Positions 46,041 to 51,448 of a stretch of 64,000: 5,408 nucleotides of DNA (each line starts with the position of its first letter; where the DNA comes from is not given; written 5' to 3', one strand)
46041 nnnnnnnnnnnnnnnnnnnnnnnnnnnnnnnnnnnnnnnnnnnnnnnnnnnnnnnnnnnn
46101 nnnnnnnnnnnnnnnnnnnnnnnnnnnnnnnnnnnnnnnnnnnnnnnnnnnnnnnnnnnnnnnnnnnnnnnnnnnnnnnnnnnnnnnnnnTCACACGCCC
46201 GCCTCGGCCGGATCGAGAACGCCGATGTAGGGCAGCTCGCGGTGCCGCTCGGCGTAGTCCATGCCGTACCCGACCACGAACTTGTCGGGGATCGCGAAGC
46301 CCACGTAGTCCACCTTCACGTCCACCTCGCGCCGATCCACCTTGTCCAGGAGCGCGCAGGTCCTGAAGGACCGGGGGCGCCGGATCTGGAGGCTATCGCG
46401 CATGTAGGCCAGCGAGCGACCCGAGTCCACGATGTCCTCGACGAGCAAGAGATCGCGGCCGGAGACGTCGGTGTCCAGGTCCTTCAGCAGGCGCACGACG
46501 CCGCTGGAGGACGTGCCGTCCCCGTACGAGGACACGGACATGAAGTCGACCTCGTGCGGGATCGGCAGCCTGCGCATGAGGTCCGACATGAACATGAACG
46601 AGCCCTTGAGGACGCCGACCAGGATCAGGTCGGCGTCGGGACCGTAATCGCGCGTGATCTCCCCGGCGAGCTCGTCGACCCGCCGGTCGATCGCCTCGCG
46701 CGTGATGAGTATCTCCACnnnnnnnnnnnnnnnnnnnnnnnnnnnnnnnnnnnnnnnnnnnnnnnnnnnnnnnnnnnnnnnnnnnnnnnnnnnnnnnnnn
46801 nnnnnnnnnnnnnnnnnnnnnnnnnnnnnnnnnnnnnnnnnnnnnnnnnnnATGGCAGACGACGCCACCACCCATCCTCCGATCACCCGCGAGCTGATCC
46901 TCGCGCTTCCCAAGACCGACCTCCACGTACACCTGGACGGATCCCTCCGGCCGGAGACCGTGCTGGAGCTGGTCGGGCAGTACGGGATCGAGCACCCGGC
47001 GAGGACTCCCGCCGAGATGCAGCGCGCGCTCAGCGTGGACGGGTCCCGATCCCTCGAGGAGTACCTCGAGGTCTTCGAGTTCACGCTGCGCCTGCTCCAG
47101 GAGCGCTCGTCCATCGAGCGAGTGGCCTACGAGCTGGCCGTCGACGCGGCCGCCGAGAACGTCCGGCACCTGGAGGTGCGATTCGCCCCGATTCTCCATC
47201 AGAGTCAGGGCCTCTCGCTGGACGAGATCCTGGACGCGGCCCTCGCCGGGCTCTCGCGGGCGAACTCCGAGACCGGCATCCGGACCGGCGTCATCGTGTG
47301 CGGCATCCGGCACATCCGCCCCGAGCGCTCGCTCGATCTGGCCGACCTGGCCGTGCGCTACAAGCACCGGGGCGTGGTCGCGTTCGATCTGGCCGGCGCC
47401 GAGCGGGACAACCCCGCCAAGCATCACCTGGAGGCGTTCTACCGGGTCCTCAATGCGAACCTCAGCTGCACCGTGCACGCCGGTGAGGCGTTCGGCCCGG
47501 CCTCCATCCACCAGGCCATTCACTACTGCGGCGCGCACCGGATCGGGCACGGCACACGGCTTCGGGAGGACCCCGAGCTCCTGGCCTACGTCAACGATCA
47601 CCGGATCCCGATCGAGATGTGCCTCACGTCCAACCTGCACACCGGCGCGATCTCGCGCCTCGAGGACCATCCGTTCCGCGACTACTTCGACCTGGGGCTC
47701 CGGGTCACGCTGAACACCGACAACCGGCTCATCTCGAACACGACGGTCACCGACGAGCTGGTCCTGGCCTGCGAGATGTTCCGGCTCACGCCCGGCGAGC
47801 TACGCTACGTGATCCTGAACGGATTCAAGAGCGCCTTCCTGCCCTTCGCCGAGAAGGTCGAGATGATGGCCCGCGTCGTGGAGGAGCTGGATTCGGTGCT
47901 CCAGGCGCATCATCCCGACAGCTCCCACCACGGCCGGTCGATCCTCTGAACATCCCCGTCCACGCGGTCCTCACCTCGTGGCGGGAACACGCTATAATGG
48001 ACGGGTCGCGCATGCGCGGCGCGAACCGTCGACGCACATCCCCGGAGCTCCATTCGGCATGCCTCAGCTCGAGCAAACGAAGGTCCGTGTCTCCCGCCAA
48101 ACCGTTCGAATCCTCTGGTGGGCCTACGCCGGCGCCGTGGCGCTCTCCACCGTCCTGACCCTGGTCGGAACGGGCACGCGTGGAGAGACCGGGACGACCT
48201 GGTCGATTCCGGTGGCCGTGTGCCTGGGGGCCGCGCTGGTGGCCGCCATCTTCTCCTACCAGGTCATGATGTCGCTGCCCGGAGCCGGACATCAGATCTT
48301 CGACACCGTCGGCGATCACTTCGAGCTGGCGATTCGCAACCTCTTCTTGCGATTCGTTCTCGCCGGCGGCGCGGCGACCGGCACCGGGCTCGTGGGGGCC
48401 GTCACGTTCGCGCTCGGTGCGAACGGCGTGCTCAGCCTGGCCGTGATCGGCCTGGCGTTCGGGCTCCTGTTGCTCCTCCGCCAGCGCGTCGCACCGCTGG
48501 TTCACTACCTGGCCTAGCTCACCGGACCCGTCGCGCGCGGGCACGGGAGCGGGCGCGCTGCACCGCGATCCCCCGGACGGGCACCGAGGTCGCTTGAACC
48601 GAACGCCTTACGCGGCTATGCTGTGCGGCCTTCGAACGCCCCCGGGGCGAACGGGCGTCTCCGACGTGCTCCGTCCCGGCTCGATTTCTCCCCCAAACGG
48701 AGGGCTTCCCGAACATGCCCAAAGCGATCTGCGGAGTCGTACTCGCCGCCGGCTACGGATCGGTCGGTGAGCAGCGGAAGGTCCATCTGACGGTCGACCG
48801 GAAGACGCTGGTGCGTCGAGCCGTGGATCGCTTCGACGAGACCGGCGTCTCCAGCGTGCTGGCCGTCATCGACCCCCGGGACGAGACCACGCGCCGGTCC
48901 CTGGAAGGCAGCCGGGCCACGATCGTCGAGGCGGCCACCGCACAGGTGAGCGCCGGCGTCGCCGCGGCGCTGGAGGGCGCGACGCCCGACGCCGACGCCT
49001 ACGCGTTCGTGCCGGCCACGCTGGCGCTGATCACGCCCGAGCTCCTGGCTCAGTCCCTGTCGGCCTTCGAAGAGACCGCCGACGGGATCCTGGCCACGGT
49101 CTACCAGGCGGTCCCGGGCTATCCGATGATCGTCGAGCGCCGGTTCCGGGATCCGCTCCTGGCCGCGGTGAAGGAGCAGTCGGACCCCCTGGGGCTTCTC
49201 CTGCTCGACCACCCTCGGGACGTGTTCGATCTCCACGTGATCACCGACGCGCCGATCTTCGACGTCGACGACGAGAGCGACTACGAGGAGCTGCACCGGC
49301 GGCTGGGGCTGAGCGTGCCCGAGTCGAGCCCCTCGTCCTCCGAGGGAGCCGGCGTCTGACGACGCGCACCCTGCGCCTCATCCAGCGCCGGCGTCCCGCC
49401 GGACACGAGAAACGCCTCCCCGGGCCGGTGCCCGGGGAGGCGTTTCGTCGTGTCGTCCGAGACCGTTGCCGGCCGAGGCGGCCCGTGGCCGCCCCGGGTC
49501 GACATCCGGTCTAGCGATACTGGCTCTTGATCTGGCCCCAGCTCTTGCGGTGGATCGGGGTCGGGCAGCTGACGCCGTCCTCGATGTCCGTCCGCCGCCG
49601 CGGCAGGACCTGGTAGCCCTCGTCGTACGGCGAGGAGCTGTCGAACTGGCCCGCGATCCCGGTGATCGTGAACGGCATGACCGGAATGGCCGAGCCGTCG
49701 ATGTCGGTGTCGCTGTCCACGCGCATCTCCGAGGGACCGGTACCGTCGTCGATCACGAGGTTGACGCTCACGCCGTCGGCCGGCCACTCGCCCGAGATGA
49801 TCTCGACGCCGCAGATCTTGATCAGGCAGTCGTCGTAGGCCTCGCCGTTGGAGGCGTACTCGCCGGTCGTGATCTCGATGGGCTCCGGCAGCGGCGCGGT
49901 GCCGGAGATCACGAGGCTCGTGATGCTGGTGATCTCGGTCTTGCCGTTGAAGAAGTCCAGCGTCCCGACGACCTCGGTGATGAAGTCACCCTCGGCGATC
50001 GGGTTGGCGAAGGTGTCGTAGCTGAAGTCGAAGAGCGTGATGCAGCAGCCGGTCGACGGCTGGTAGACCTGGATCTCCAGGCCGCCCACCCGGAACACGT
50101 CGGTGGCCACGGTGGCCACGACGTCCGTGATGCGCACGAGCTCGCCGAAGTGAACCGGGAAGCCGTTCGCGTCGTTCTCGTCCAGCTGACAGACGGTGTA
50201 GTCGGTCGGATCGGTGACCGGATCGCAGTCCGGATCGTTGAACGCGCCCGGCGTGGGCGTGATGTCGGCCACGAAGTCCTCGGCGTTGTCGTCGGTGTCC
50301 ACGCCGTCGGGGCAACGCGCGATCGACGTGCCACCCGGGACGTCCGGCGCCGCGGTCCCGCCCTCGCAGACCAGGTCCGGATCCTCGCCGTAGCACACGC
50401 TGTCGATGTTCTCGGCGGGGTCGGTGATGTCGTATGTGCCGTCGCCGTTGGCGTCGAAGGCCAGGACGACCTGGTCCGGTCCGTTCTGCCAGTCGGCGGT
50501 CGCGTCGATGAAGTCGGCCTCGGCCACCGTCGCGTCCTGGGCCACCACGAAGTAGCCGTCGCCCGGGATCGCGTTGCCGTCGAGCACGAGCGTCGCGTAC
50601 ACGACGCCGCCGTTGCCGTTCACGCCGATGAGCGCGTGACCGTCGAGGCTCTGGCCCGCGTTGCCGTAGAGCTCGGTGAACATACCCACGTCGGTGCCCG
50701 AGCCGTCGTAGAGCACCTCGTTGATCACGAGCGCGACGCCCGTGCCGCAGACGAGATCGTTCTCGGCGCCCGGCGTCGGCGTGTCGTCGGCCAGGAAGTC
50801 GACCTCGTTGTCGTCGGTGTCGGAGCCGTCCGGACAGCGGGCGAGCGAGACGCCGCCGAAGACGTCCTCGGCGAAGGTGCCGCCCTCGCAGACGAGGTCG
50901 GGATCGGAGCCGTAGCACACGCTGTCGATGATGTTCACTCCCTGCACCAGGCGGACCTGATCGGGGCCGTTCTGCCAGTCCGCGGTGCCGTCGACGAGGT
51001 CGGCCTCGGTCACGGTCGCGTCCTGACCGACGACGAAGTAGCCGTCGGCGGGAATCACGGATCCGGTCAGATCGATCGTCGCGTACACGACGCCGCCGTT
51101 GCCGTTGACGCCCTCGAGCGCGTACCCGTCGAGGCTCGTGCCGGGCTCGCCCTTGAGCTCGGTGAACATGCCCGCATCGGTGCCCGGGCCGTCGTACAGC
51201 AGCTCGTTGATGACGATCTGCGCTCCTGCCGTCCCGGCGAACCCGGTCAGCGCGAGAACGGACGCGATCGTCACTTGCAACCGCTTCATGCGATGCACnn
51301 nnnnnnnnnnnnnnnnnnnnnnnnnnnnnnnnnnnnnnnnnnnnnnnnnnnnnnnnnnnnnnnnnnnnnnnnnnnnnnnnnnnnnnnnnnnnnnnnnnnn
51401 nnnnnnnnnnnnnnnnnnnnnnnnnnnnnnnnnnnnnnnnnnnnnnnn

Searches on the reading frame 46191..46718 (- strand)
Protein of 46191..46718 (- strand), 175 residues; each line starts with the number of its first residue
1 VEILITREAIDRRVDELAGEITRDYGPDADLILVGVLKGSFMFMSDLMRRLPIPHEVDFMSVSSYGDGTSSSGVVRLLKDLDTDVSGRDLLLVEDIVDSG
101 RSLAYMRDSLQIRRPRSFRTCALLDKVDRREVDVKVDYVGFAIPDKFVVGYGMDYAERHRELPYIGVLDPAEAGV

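Call 50: search_protein_families(library=pfam, proteins=[window:46191-46718:-], max_evalue=0.00001)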
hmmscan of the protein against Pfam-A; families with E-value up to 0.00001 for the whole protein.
window:46191-46718:- (175 aa): 1 family
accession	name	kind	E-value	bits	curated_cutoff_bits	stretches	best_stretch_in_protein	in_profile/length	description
PF00156.33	Pribosyltran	-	4.9e-26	91.4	26.3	1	8-155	9-157/158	Phosphoribosyl transferase domain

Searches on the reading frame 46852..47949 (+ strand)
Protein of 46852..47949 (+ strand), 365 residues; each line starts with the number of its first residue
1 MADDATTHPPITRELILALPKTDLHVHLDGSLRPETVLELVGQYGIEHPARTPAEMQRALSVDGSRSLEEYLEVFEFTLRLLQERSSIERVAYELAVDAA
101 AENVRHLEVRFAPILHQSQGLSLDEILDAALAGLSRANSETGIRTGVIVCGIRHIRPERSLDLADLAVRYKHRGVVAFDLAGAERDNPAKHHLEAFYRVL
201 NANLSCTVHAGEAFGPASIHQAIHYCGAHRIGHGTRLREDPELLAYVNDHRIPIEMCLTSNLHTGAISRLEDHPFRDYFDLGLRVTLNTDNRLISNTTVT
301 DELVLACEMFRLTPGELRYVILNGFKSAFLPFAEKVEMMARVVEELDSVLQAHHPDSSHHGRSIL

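Call 51: search_protein_families(library=pfam, proteins=[window:46852-47949:+], max_evalue=0.00001)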
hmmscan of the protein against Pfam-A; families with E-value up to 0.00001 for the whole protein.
window:46852-47949:+ (365 aa): 2 families
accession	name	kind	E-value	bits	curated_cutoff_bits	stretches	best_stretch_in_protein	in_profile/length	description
PF00962.28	A_deaminase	-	7.4e-96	321.5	27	1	20-343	1-328/330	Adenosine deaminase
PF19326.5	AMP_deaminase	-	9.9e-07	27.9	27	1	208-317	456-564/630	AMP deaminase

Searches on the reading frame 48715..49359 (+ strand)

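Call 51: search_protein_families(library=pfam, proteins=[window:48715-49359:+], max_evalue=0.00001)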
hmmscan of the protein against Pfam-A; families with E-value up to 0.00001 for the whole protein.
window:48715-49359:+ (214 aa): 2 families
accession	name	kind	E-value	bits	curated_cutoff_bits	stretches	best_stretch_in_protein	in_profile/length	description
PF12804.13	NTP_transf_3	-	6.7e-19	69.1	27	1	7-155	1-148/160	MobA-like NTP transferase domain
PF01128.25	IspD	-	5.9e-06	26.6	27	1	6-127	2-127/221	2-C-methyl-D-erythritol 4-phosphate cytidylyltransferase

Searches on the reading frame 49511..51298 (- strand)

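Call 51: search_protein_families(library=pfam, proteins=[window:49511-51298:-], max_evalue=0.00001)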
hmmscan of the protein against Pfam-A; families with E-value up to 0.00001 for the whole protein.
window:49511-51298:- (595 aa): 1 family
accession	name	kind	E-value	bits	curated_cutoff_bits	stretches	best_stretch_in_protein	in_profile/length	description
PF00932.25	LTD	-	2.2e-12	47.7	34.3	0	23-130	3-108/109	Lamin Tail Domain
